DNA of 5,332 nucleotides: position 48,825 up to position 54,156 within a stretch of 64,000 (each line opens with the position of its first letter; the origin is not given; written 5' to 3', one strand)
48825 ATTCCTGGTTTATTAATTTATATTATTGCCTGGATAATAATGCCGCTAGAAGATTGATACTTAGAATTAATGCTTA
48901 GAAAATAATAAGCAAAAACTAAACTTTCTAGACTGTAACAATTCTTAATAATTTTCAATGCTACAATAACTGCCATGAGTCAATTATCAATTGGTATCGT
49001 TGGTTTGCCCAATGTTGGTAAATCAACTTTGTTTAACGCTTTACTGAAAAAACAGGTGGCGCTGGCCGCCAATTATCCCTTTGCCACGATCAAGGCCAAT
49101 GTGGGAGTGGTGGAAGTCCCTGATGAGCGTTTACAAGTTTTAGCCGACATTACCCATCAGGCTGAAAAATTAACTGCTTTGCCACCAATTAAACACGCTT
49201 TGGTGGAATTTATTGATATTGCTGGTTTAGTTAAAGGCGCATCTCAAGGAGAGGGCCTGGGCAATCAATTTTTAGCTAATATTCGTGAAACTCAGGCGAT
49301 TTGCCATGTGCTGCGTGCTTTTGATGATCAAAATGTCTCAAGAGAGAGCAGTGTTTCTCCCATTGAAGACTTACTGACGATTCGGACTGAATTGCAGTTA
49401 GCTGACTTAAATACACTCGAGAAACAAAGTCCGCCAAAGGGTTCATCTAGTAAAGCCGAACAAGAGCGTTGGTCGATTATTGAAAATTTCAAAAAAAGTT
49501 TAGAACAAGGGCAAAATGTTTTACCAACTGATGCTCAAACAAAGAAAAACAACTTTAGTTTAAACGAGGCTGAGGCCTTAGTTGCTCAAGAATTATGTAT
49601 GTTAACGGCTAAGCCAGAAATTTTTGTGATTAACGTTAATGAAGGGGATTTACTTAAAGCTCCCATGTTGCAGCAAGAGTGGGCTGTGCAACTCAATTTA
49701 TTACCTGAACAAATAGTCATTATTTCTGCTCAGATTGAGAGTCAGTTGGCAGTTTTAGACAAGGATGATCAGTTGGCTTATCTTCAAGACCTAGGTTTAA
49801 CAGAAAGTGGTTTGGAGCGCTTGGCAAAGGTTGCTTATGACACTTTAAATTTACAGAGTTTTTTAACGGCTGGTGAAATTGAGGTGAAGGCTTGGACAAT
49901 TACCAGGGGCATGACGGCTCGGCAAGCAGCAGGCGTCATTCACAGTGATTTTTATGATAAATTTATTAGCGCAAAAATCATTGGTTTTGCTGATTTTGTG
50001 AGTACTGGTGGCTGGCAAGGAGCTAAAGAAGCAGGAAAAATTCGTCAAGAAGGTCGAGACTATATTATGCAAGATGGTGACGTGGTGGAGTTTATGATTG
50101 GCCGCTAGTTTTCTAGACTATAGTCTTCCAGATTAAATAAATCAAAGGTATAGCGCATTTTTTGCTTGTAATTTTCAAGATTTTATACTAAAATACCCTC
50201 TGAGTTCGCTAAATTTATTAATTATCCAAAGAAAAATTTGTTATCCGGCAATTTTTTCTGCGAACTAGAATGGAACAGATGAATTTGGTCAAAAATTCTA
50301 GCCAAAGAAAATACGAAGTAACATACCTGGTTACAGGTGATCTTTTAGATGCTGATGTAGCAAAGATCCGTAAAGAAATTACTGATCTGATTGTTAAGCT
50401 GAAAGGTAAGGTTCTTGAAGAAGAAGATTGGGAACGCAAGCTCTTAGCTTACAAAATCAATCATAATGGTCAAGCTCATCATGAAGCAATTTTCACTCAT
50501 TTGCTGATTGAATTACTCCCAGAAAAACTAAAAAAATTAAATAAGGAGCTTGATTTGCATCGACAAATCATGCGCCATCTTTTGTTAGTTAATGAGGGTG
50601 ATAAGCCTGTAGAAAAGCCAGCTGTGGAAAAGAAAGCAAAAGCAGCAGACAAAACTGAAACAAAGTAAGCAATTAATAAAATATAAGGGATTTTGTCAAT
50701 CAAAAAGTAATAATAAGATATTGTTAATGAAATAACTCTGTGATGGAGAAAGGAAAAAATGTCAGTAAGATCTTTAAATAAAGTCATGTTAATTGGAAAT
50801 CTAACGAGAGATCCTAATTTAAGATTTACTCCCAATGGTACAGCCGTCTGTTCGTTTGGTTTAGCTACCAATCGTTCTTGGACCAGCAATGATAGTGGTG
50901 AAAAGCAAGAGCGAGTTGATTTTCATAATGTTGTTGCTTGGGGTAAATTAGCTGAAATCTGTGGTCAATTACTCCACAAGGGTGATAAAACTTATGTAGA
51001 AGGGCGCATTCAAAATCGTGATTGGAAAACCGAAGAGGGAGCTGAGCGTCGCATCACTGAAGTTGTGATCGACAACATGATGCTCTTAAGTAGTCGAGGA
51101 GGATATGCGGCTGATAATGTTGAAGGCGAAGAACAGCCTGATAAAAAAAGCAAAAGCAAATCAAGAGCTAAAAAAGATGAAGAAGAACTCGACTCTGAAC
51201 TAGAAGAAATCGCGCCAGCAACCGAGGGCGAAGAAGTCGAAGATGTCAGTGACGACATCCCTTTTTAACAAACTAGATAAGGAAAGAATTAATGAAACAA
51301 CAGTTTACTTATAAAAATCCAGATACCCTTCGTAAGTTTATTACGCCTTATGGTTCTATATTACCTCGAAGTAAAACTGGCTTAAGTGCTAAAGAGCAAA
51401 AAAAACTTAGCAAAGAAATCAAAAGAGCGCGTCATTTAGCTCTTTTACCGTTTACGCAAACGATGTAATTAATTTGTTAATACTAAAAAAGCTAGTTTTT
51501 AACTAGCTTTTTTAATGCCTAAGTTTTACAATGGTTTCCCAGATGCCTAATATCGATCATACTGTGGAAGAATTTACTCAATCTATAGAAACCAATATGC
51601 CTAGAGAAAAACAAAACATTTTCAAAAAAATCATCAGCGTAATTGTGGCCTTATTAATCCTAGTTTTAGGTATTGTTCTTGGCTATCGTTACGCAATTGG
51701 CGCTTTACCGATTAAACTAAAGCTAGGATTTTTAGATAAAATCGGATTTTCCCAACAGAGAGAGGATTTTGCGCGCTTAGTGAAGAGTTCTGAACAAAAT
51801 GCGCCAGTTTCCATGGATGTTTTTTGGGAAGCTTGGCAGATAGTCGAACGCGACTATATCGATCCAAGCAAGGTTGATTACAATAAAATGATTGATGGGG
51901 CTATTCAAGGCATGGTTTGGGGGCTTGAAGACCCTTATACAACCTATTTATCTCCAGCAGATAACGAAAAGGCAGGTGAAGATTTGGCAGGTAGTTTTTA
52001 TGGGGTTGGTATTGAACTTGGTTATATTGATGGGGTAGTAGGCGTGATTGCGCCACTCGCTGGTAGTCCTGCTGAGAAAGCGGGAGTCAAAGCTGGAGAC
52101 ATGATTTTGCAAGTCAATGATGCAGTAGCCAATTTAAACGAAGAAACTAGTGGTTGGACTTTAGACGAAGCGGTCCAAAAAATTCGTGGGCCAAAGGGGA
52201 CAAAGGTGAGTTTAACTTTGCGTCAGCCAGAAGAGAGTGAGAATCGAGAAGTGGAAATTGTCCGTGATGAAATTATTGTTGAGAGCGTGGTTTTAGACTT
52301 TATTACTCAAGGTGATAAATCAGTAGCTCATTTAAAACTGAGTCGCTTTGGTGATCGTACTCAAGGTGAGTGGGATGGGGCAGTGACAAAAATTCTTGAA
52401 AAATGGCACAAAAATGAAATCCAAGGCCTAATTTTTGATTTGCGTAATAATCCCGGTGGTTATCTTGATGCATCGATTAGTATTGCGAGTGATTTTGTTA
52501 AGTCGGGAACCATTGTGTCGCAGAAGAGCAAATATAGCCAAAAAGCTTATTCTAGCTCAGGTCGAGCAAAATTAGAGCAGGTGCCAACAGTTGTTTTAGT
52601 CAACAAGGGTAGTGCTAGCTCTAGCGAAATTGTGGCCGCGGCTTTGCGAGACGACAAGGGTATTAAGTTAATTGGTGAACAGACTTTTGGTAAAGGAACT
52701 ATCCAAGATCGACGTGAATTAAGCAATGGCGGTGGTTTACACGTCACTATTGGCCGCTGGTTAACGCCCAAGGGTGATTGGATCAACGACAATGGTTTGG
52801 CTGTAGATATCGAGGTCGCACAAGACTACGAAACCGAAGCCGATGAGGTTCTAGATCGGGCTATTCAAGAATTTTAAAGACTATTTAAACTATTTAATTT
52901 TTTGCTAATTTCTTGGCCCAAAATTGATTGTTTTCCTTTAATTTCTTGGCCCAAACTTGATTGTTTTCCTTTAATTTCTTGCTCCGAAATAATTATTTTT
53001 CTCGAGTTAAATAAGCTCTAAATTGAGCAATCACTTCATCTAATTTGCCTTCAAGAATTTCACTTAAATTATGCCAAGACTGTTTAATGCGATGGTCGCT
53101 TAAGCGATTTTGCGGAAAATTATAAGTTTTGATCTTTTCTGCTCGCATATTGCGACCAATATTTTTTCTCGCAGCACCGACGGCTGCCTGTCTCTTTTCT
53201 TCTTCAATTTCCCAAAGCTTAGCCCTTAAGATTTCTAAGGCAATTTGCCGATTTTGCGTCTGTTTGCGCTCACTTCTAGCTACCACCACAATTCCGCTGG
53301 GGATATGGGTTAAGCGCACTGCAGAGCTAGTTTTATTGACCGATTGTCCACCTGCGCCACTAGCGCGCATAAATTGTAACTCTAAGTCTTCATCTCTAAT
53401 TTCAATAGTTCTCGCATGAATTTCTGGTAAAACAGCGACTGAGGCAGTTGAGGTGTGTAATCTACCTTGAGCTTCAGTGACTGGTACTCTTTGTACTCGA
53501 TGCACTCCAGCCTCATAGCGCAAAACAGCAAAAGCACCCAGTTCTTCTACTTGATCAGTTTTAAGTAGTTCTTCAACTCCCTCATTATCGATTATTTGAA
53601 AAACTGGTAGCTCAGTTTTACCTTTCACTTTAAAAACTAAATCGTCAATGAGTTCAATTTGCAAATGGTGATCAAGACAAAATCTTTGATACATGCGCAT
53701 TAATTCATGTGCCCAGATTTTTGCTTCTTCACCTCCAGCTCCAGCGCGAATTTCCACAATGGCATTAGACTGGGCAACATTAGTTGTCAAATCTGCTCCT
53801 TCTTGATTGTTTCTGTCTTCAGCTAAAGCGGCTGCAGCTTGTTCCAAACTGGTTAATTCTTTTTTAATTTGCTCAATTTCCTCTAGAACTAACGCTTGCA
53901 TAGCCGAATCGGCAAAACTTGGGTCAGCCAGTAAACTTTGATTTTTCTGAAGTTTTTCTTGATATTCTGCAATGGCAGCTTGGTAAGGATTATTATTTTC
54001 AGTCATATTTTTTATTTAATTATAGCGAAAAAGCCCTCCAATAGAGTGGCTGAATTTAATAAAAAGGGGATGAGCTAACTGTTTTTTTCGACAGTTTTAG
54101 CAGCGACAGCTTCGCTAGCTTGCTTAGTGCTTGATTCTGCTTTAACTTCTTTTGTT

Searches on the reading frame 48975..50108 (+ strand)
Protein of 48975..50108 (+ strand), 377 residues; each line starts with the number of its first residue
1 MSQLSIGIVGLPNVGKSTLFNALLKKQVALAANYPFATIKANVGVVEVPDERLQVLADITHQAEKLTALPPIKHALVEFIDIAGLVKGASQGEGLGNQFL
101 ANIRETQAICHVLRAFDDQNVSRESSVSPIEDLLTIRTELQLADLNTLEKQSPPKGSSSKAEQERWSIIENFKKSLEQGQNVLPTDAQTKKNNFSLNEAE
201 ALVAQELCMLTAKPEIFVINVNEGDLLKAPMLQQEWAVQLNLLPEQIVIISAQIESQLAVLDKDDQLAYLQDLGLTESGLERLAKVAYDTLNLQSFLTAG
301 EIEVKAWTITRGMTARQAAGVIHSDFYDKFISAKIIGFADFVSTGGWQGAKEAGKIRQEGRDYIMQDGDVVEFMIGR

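Call 16: search_protein_families(library=pfam, proteins=[window:48975-50108:+], max_evalue=0.0001)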
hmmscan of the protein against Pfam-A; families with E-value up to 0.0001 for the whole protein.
window:48975-50108:+ (377 aa): 4 families
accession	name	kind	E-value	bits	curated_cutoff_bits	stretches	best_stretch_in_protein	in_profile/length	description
PF06071.19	YchF-GTPase_C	-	5.5e-33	113.4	27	1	293-374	1-82/84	Protein of unknown function (DUF933)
PF01926.29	MMR_HSR1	-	6.8e-22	78.2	21.9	1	6-122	2-86/113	50S ribosome-binding GTPase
PF02421.24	FeoB_N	-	2.7e-07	30.7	27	1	6-55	3-51/156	Ferrous iron transport protein B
PF02824.27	TGS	-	5e-05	23.7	22.2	0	309-373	13-58/60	TGS domain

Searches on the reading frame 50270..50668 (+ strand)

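Call 16: search_protein_families(library=pfam, proteins=[window:50270-50668:+], max_evalue=0.0001)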
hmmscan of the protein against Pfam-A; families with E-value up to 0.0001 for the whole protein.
window:50270-50668:+ (132 aa): 1 family
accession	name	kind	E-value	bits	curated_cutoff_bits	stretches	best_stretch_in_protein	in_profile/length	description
PF01250.22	Ribosomal_S6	-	1e-15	58.1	27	1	14-105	1-88/90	Ribosomal protein S6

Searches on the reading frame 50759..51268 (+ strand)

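Call 16: search_protein_families(library=pfam, proteins=[window:50759-51268:+], max_evalue=0.0001)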
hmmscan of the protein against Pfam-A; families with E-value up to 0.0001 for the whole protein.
window:50759-51268:+ (169 aa): 1 family
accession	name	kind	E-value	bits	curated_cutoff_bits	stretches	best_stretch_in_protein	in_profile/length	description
PF00436.31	SSB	-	3e-37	127.3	26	1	6-109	1-103/104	Single-strand binding protein family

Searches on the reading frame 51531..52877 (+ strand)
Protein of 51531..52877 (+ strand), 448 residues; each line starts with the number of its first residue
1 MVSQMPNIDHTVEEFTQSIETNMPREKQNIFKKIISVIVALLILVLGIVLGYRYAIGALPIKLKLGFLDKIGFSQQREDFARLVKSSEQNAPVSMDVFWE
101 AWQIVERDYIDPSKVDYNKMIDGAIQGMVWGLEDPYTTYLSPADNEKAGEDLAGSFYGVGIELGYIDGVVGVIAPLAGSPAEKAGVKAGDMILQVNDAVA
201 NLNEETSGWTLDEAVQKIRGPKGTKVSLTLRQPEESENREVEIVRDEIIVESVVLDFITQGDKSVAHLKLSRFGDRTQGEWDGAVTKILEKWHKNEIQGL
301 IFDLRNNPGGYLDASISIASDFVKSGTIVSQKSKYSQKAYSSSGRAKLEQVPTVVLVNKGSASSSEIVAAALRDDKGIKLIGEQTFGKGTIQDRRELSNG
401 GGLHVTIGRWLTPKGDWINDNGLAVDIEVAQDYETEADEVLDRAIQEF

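Call 17: search_protein_families(library=pfam, proteins=[window:51531-52877:+], max_evalue=0.0001)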
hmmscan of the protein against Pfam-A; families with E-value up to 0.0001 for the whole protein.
window:51531-52877:+ (448 aa): 5 families
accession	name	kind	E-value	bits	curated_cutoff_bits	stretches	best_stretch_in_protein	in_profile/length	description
PF03572.23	Peptidase_S41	-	2.3e-46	157.9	24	1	265-429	2-165/165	Peptidase family S41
PF17820.7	PDZ_6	-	3.2e-11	43.2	27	1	174-231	4-53/54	PDZ domain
PF22694.1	CtpB_N-like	-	8.9e-11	42.5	27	1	86-140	27-81/85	Activating protease CtpB N-terminal domain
PF00595.29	PDZ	-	1.6e-10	41.6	23.2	1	157-230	12-80/81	PDZ domain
PF13180.12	PDZ_2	-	2e-06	28.4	27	1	160-242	4-79/80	PDZ domain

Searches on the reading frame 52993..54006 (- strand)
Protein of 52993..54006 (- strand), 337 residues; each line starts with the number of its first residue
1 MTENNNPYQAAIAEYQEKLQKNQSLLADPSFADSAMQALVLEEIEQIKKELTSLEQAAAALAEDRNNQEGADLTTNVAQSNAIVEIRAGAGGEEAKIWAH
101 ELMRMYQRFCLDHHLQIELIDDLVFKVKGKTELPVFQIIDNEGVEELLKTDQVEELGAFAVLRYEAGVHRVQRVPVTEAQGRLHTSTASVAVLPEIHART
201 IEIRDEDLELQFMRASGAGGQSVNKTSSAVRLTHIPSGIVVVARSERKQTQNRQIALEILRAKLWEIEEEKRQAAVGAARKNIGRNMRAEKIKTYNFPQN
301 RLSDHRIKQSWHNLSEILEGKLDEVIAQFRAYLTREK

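Call 17: search_protein_families(library=pfam, proteins=[window:52993-54006:-], max_evalue=0.0001)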
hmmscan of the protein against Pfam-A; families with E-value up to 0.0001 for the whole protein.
window:52993-54006:- (337 aa): 2 families
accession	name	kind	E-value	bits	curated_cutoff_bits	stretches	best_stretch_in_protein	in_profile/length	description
PF00472.26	RF-1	-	7.8e-36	123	35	1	200-306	4-116/116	RF-1 domain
PF03462.23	PCRF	-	6.5e-34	117.9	24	1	12-190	44-194/194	PCRF domain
